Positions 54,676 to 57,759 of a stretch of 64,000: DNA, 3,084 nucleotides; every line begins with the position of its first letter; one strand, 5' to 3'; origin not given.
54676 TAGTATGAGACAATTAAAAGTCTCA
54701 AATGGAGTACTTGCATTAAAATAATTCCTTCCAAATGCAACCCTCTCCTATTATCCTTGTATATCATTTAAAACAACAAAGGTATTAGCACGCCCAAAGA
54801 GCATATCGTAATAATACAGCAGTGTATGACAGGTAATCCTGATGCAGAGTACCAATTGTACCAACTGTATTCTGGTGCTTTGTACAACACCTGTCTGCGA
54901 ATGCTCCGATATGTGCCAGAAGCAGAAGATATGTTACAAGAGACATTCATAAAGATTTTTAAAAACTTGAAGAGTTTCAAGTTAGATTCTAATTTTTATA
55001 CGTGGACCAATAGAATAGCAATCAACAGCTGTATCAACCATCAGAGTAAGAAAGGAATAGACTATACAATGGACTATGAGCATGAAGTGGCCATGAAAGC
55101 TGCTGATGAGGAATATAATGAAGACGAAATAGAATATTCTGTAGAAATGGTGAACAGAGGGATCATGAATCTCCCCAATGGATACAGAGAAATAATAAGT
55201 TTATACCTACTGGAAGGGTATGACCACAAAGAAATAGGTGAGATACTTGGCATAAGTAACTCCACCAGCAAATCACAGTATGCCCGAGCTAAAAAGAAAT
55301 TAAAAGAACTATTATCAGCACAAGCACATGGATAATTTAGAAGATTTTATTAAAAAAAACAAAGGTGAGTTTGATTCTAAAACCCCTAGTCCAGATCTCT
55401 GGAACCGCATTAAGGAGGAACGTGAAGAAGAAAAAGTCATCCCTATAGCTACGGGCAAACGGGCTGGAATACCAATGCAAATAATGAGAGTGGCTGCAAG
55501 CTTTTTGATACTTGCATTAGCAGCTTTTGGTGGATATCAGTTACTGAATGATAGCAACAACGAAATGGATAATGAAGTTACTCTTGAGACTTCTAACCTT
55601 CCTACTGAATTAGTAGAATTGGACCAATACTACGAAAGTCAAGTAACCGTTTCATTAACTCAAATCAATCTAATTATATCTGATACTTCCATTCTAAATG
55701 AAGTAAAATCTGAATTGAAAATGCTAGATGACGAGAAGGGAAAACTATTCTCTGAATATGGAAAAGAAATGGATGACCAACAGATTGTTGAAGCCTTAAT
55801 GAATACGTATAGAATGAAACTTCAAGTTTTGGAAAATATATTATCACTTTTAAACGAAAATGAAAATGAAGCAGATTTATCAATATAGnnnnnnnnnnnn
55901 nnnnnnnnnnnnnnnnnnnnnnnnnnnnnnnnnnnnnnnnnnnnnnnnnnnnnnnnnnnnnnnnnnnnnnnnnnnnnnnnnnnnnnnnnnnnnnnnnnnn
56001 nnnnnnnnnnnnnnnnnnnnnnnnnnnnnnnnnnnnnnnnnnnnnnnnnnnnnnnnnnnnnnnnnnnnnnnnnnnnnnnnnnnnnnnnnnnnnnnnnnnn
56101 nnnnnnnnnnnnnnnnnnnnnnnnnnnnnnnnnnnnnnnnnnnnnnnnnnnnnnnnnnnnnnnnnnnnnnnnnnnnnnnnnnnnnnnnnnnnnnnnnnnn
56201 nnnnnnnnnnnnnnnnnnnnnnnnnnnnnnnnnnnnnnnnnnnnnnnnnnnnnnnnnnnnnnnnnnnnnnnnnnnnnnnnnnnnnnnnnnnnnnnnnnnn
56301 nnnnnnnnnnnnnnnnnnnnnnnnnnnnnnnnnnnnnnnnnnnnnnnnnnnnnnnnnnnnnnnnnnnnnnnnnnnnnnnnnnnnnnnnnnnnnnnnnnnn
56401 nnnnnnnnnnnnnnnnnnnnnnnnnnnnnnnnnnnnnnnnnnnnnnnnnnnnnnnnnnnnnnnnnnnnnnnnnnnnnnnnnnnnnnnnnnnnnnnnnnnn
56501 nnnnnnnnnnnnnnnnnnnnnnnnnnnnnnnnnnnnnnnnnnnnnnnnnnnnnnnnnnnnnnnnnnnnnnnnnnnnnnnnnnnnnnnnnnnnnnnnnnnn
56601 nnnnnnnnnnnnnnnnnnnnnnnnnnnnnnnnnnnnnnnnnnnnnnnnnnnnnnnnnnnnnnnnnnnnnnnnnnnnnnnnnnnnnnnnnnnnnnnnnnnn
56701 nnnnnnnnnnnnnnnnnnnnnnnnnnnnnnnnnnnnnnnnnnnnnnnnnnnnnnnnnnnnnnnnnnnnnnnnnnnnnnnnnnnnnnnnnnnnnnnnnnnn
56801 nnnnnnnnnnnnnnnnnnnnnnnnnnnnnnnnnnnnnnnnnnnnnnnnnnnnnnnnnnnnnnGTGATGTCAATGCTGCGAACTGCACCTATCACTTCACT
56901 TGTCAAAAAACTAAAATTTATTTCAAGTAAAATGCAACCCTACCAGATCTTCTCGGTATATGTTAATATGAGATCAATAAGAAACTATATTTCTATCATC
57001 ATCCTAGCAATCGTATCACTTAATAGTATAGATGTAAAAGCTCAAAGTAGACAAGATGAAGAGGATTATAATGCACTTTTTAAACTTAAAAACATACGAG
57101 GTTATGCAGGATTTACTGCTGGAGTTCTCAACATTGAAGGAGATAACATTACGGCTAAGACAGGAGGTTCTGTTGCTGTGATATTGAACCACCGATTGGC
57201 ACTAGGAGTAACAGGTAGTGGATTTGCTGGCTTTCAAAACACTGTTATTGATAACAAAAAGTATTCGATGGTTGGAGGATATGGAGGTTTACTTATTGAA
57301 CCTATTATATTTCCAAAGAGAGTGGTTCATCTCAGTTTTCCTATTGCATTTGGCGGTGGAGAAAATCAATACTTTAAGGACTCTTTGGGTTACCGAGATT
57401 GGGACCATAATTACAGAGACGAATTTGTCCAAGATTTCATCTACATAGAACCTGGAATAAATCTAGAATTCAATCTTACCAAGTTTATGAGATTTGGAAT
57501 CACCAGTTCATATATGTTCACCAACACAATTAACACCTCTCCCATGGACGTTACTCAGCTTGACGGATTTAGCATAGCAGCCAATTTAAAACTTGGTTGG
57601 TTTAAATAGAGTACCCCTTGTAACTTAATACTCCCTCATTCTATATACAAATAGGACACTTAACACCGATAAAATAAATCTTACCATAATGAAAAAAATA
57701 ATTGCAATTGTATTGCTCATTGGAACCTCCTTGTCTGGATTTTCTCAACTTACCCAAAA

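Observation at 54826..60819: ECF sigma module: anti-sigma, DUF4097, OM beta-barrel, CarbopepD-TonB receptor and DUF2807 as one co-directional block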

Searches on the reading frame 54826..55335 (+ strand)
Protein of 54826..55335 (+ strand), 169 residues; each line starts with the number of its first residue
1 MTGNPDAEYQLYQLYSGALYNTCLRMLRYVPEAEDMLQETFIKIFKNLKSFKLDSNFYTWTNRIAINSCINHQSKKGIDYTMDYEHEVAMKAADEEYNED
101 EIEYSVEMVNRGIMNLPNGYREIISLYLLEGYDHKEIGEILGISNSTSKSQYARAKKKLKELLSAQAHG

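Call 3: search_protein_families(library=pfam, proteins=[window:54826-55335:+], max_evalue=0.01)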
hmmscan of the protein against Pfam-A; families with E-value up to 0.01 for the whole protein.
window:54826-55335:+ (169 aa): 5 families
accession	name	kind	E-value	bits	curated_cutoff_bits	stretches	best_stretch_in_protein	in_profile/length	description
PF04542.20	Sigma70_r2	-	9.1e-14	51.5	24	1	11-76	1-68/71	Sigma-70 region 2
PF08281.18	Sigma70_r4_2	-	1.2e-13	50.9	25.7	1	113-159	8-54/54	Sigma-70, region 4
PF04545.22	Sigma70_r4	-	6.8e-08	32.4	24.1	1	116-161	5-50/50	Sigma-70, region 4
PF07638.17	Sigma70_ECF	-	5.4e-06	26.9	21.1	1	38-161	54-181/185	ECF sigma factor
PF00196.25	GerE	-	0.0012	18.9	23.5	1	127-160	13-46/57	Bacterial regulatory proteins, luxR family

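Call 4: search_protein_families(library=ncbifam, proteins=[window:54826-55335:+], max_evalue=0.01)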
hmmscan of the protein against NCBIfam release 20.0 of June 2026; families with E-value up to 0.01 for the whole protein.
window:54826-55335:+ (169 aa): 95 families (the best 25 are shown)
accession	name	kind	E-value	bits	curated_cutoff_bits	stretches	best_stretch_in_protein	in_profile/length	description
TIGR02937.1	sigma70-ECF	superfamily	9.7e-29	100.1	42.9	1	7-163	2-165/165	sigma-70 family RNA polymerase sigma factor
NF007223.0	PRK09641.1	equivalog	1.1e-27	97.1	209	1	3-163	15-184/187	RNA polymerase sigma factor SigW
NF008888.0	PRK11922.1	equivalog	2.3e-25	89.6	204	1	6-166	30-199/231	RNA polymerase sigma factor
TIGR02948.1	SigW_bacill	equivalog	5.8e-25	88.5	243.1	1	3-162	15-183/187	RNA polymerase sigma factor SigW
NF006930.0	PRK09415.1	subfamily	1.1e-23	84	198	1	31-164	41-176/179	RNA polymerase factor sigma C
NF058625.1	sigma_PG0214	equivalog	2.7e-23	82.5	130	1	16-166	14-164/170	GFO_1088 family ECF-type sigma factor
NF009166.1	PRK12513.1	equivalog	5.1e-23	81.8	206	1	2-166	18-189/193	RNA polymerase sigma factor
TIGR02985.1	Sig70_bacteroi1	subfamily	8.5e-23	81.3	126.4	1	10-162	5-161/162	RNA polymerase sigma-70 factor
NF009171.0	PRK12518.1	equivalog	9.4e-23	81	208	1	4-166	25-187/191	RNA polymerase sigma factor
NF007225.0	PRK09643.1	equivalog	1.8e-22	80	190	1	2-165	23-184/204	RNA polymerase sigma factor SigM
TIGR02959.1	SigZ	equivalog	3.5e-22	79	168.65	1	30-164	19-149/170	RNA polymerase sigma factor SigZ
TIGR02950.1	SigM_subfam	subfamily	1.5e-21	76.9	147.95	1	11-163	5-158/159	RNA polymerase sigma factor, SigM family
NF007215.0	PRK09637.1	equivalog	1.7e-21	77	212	1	10-164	5-155/181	RNA polymerase sigma factor SigZ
NF009174.0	PRK12522.1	equivalog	2.2e-21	76.6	217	1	11-167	8-171/175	RNA polymerase sigma factor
NF004113.0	PRK05602.1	equivalog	7.8e-21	74.6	208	1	18-166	57-204/211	RNA polymerase sigma factor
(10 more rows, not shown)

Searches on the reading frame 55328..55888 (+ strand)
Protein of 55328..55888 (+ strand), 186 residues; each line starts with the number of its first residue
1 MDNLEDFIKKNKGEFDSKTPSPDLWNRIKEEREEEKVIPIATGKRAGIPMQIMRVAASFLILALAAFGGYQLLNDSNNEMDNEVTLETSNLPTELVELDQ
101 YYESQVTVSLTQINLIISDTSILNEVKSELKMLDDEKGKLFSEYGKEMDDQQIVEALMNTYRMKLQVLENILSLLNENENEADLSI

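Call 3: search_protein_families(library=pfam, proteins=[window:55328-55888:+], max_evalue=0.01)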
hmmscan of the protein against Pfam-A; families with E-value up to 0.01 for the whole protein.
window:55328-55888:+ (186 aa): 0 families

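Call 4: search_protein_families(library=ncbifam, proteins=[window:55328-55888:+], max_evalue=0.01)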
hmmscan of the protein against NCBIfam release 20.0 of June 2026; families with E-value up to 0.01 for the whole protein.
window:55328-55888:+ (186 aa): 0 families

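Call 5: search_protein_families(library=pfam, proteins=[window:55328-55888:+], max_evalue=10)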
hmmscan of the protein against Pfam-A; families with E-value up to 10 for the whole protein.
window:55328-55888:+ (186 aa): 1 family
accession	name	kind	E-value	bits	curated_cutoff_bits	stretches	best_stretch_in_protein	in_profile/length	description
PF02465.23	FliD_N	-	1.4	10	24.8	1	148-176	3-31/97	Flagellar hook-associated protein 2 N-terminus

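Call 20: find_homologous_proteins(query=window:55328-55888:+, max_evalue=0.001)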
Query window:55328-55888:+ (186 aa): 21 proteins with E <= 0.001 among 208 candidates.
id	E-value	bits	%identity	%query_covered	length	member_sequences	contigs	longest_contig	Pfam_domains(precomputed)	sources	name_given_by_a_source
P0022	4.1e-111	386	100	100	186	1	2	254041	-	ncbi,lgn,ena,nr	ncbi:MAG: hypothetical protein COA58_11865 [Bacteroidetes bacterium]|nr:MAG: hypothetical protein CO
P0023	4.3e-75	269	70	100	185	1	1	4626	-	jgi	jgi:hypothetical protein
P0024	2.7e-72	260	66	100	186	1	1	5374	-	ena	-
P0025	6.3e-62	226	61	100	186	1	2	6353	-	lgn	-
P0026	7.3e-57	210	59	94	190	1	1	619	-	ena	-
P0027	1.3e-53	199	53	100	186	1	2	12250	-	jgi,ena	-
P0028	1.9e-53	199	57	100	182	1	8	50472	-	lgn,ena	-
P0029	5.7e-53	197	54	95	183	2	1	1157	-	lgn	-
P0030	2.8e-48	182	52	100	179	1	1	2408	-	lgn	-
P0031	2.8e-48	182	51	100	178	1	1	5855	-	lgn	-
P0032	3.4e-48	182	56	84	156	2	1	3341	-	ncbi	ncbi:MAG: hypothetical protein ACPGYY_10025, partial [Bacteroidia bacterium]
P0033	5.0e-48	181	51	97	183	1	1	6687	-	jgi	jgi:hypothetical protein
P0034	9.7e-48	180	52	100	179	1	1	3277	-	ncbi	-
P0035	2.2e-47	179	50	100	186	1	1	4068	-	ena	-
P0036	5.0e-45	171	48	100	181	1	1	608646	-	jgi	jgi:hypothetical protein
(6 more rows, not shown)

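Call 50: search_solved_structures(query=A3, max_evalue=10)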
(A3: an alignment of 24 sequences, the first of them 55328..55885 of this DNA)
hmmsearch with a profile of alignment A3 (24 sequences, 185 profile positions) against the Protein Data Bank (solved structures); distinct sequences matched with E-value up to 10: 8.
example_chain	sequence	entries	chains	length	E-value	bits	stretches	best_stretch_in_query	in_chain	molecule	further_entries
6dlc_A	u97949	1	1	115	0.0011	22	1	119-170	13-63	Designed protein DHD1:234_A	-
5j0i_A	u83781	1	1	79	0.012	18.6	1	119-173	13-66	Designed protein 2L6HC3_12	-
5f5p_C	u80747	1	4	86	0.058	16.4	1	85-143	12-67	Rho-associated protein kinase 1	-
4l2w_C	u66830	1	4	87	0.1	15.6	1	85-143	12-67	Rho-associated protein kinase 1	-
9vbs_A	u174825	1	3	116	0.16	15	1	127-176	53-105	Isoform a of Allophagy receptor allo-1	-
1ku2_A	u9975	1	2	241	0.98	12.4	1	119-154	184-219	sigma factor sigA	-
3ugo_A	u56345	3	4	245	1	12.4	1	119-154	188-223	RNA polymerase sigma factor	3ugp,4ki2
2eqb_B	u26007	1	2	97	9.2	9.3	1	104-171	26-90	Rab guanine nucleotide exchange factor SEC2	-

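Call 89: search_protein_families(library=pfam, alignment_id=A3, max_evalue=0.1)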
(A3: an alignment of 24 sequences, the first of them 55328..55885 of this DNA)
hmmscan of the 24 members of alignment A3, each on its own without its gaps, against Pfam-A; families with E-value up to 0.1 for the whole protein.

A. member 1, window:55328-55885:+ (186 aa): 0 families

B. families by the number of members that match (of 24 scanned): 31 families (the first 25 are shown)
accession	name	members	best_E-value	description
PF06833.16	MdcE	2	0.011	Malonate decarboxylase gamma subunit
PF16479.10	DUF5056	1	0.0002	Domain of unknown function (DUF5056)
PF13786.12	DUF4179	1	0.00024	Domain of unknown function (DUF4179)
PF19658.4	DUF6161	1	0.0069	Family of unknown function (DUF6161)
PF12430.13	ABA_GPCR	1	0.0094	Abscisic acid G-protein coupled receptor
PF15836.10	SSTK-IP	1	0.01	SSTK-interacting protein, TSSK6-activating co-chaperone protein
PF10267.14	Tmemb_cc2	1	0.01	Predicted transmembrane and coiled-coil 2 protein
PF06237.18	SLC52_ribofla_tr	1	0.011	Solute carrier family 52, riboflavin transporter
PF19848.4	DUF6323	1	0.013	Family of unknown function (DUF6323)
PF25481.1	Nucleoprot-TPR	1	0.013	Nucleoprotein TPR-like domain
PF14282.11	FlxA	1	0.014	FlxA-like protein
PF13851.11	GAS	1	0.016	Growth-arrest specific micro-tubule binding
PF12329.13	TMF_DNA_bd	1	0.026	TATA element modulatory factor 1 DNA binding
PF11221.13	Med21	1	0.031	Subunit 21 of Mediator complex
PF06424.17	PRP1_N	1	0.033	PRP1 splicing factor, N-terminal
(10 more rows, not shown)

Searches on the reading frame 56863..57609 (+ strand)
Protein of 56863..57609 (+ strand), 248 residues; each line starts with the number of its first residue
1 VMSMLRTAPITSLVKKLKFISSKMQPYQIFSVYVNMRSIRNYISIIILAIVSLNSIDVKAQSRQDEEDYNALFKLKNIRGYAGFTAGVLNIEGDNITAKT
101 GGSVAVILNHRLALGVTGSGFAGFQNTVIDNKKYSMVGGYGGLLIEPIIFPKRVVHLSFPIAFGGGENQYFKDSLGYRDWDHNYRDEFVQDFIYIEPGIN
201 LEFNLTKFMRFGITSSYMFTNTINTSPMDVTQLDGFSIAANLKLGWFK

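Call 3: search_protein_families(library=pfam, proteins=[window:56863-57609:+], max_evalue=0.01)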
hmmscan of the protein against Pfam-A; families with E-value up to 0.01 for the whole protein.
window:56863-57609:+ (248 aa): 0 families

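Call 4: search_protein_families(library=ncbifam, proteins=[window:56863-57609:+], max_evalue=0.01)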
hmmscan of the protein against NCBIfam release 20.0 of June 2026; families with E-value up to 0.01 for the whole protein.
window:56863-57609:+ (248 aa): 1 family
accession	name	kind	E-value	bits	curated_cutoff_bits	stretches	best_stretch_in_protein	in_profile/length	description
NF005991.0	PRK08115.1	equivalog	0.0096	13.9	854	0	17-106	279-360/858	vitamin B12-dependent ribonucleotide reductase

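Call 5: search_protein_families(library=pfam, proteins=[window:56863-57609:+], max_evalue=10)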
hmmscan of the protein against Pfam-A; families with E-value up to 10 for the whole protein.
window:56863-57609:+ (248 aa): 2 families
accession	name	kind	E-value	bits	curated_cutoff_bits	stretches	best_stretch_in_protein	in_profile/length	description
PF18951.5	DUF5695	-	0.13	10.7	25.2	1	52-142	665-753/857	Family of unknown function (DUF5695)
PF09002.17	Card1_endonuc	-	0.18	11.8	26.4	1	35-81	41-87/136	Card1-like, endonuclease domain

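Call 21: find_homologous_proteins(query=window:56959-57609:+, max_evalue=0.001)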
Query window:56959-57609:+ (216 aa): 141 proteins with E <= 0.001 among 309 candidates; the best 120 are listed.
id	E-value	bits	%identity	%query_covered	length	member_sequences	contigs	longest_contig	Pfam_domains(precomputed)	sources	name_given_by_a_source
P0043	2.5e-139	480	100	100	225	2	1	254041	-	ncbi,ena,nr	ncbi:MAG: hypothetical protein COA58_11875 [Bacteroidetes bacterium]|nr:MAG: hypothetical protein CO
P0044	1.7e-88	314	65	95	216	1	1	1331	-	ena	-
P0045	1.9e-86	307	65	99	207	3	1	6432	-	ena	-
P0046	2.2e-86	307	64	95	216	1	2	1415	-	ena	-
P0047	2.5e-86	307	65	98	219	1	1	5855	-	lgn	-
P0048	2.0e-83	297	61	100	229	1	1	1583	-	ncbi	-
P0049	9.6e-83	295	62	100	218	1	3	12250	-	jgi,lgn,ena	-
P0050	1.5e-82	294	59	100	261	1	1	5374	-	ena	-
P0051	2.0e-82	294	61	100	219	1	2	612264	-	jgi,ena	-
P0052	8.1e-81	289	61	94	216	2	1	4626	-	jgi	jgi:hypothetical protein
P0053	2.6e-80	287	61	100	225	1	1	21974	-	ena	-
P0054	3.5e-78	280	57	95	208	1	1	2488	-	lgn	-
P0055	3.6e-76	273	57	94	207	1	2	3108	-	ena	-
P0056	2.4e-75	271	55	94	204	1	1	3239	-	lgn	-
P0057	8.7e-74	266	65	81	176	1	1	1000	-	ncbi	-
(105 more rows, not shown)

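Call 58: predict_structure(alignment_id=A4)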
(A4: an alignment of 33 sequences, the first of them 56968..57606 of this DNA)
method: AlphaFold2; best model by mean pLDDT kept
length: 213 residues; sequences in the alignment: 33
mean_pLDDT: 86.8   pTM: 0.76
mean pLDDT of the five models: 86.8, 85.8, 85.7, 85.5, 84.3
residues with pLDDT >= 90: 122; 70-90: 59; 50-70: 25; < 50: 7
segments of 3 or more residues with pLDDT < 50: 26-32
pLDDT, mean of each block of 10 residues (from residue 1): 78 79 51 59 93 88 97 95 94 86 97 93 98 89 68 93 97 97 93 81 98 88
secondary structure, 60 per line:
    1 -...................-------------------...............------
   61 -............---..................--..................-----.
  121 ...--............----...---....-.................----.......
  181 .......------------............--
elements in order: H2-20 E43-54 E62-73 E77-94 E97-114 E120-123 E126-137 H148-151 E153-169 E174-187 E200-211

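Call 63: fold_search(model_id=the predicted structure, library=pdb)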
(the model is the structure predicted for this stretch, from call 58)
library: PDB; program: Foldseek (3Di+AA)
matches with E <= 10: 980; with E <= 0.001: 21
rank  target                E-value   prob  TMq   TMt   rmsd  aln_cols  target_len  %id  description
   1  1bxw                  1.2e-06  1.00  0.56  0.68   5.4       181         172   12  OUTER MEMBRANE PROTEIN A (OMPA) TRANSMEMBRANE DOMAIN (released 1998-10-14)
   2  1qjp                  5.3e-06  1.00  0.48  0.71   5.4       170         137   10  HIGH RESOLUTION STRUCTURE OF THE OUTER MEMBRANE PROTEIN A (OMPA) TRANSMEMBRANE DOMAIN (released 2000-06-30)
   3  9a2m_MODEL_1_A        1.9e-05  1.00  0.56  0.36   7.0       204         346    7  Model of E. coli OmpA by in-cell photo-crosslinking MS and deep learning (released 2023-02-24)
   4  3qra                  2.0e-05  1.00  0.34  0.44   7.9       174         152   14  The crystal structure of Ail, the attachment invasion locus protein of Yersinia pestis (released 2011-11-23)
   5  9fzd_A                3.4e-05  1.00  0.52  0.61   5.5       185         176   10  Structure of OmpA-long in complex with nanobody Nb39 (released 2024-07-17)
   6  9fzc_A                5.5e-05  1.00  0.50  0.60   6.4       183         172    7  Structure of OmpA-short in complex with nanobody Nb01 (released 2024-07-17)
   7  1p4t                  7.2e-05  1.00  0.48  0.63   5.4       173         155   10  Crystal structure of Neisserial surface protein A (NspA) (released 2003-07-22)
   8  4rlc                  2.6e-04  1.00  0.48  0.72   5.4       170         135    9  Crystal structure of the N-terminal beta-barrel domain of Pseudomonas aeruginosa OprF (released 2015-04-22)
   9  3qrc_B                2.6e-04  1.00  0.36  0.46   7.6       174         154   16  The crystal structure of Ail, the attachment invasion locus protein of Yersinia pestis, in complex with the heparin an (released 2011-11-23)
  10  3qrc_A                2.8e-04  1.00  0.36  0.46   7.3       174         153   16  The crystal structure of Ail, the attachment invasion locus protein of Yersinia pestis, in complex with the heparin an (released 2011-11-23)
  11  6qam_MODEL_1_A        4.0e-04  1.00  0.33  0.33  15.2       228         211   10  Solution NMR structure of outer membrane protein AlkL (released 2020-01-15)
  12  2n2l_MODEL_1_A        4.2e-04  1.00  0.37  0.47   8.2       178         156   15  NMR structure of yersinia pestis ail (attachment invasion locus) in decylphosphocholine micelles calculated wi (released 2015-07-22)
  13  2k0l_MODEL_1_A        4.2e-04  1.00  0.38  0.38   9.7       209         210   15  NMR structure of the transmembrane domain of the Outer Membrane Protein A from Klebsiella pneumoniae in DHPC m (released 2008-12-23)
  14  3dzm_B                5.0e-04  1.00  0.50  0.52   6.4       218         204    9  Crystal structure of a major outer membrane protein from Thermus thermophilus HB27 (released 2008-12-23)
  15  9nh2_A                5.0e-04  1.00  0.48  0.46   8.5       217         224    8  In situ cryo-EM structure of porin III of the Legionella Dot/Icm T4SS machine (released 2025-09-17)
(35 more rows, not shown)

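Call 90: search_protein_families(library=pfam, alignment_id=A4, max_evalue=0.1)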
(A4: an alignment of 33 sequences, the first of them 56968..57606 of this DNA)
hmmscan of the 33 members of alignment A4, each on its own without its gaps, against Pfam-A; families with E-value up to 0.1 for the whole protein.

A. member 1, window:56968-57606:+ (213 aa): 1 family
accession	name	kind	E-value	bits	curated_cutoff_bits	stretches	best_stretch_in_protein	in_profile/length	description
PF18951.5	DUF5695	-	0.095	11.1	25.2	0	17-107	665-753/857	Family of unknown function (DUF5695)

B. families by the number of members that match (of 33 scanned): 5 families
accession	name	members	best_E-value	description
PF13505.12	OMP_b-brl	3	0.0033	Outer membrane protein beta-barrel domain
PF00952.22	Bunya_nucleocap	1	0.024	Bunyavirus nucleocapsid (N) protein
PF00487.30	FA_desaturase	1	0.082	Fatty acid desaturase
PF03077.19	VacA2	1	0.087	Putative vacuolating cytotoxin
PF18951.5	DUF5695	1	0.095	Family of unknown function (DUF5695)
